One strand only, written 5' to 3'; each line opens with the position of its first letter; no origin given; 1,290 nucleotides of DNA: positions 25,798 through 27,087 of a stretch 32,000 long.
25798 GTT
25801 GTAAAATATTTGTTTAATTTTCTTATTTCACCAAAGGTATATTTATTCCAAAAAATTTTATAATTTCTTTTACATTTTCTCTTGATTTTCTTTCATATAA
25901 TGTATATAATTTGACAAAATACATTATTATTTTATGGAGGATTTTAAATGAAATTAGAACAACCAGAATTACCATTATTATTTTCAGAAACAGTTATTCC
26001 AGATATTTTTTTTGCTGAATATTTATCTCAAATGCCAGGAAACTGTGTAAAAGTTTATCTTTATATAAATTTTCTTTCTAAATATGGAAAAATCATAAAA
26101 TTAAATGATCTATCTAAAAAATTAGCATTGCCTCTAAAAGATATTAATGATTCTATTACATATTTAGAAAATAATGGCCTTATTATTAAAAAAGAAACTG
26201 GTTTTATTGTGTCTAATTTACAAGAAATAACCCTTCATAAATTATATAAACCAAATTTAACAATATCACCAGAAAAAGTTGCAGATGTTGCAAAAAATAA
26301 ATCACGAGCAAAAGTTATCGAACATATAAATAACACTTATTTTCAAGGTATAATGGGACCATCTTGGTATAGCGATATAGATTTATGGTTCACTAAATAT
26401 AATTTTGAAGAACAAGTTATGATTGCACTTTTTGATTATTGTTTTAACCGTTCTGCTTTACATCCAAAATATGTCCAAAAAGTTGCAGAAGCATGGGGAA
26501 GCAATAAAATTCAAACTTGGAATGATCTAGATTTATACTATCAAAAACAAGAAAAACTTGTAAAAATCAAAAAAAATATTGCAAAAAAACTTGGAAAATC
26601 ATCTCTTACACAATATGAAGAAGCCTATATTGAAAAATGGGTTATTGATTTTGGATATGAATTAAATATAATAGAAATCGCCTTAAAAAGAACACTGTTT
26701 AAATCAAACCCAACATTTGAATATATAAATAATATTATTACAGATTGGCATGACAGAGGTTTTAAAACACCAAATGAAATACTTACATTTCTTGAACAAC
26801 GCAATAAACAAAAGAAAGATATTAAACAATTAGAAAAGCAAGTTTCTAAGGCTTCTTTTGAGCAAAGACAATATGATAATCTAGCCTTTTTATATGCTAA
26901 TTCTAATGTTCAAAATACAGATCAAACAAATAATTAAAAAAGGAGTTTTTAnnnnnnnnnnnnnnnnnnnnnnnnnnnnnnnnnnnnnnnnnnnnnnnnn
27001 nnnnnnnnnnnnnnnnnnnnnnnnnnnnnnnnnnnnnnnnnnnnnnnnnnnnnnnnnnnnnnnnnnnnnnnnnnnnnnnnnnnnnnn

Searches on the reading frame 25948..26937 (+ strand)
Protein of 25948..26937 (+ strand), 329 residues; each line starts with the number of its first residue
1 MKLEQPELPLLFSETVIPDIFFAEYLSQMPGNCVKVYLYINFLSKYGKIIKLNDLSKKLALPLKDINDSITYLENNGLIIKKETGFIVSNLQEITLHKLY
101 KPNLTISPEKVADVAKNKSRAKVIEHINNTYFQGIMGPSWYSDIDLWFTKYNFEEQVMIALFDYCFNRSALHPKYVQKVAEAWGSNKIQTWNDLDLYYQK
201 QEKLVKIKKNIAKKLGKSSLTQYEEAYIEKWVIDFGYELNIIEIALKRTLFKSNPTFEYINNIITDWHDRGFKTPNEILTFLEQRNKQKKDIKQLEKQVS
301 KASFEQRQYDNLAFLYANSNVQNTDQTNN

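Call 12: search_protein_families(library=pfam, proteins=[window:25948-26937:+], max_evalue=0.001)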
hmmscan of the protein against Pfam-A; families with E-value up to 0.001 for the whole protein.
window:25948-26937:+ (329 aa): 1 family
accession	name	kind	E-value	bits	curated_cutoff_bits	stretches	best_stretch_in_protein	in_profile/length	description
PF07261.16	DnaB_2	-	1.6e-24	85.8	22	2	130-195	6-71/74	Replication initiation and membrane attachment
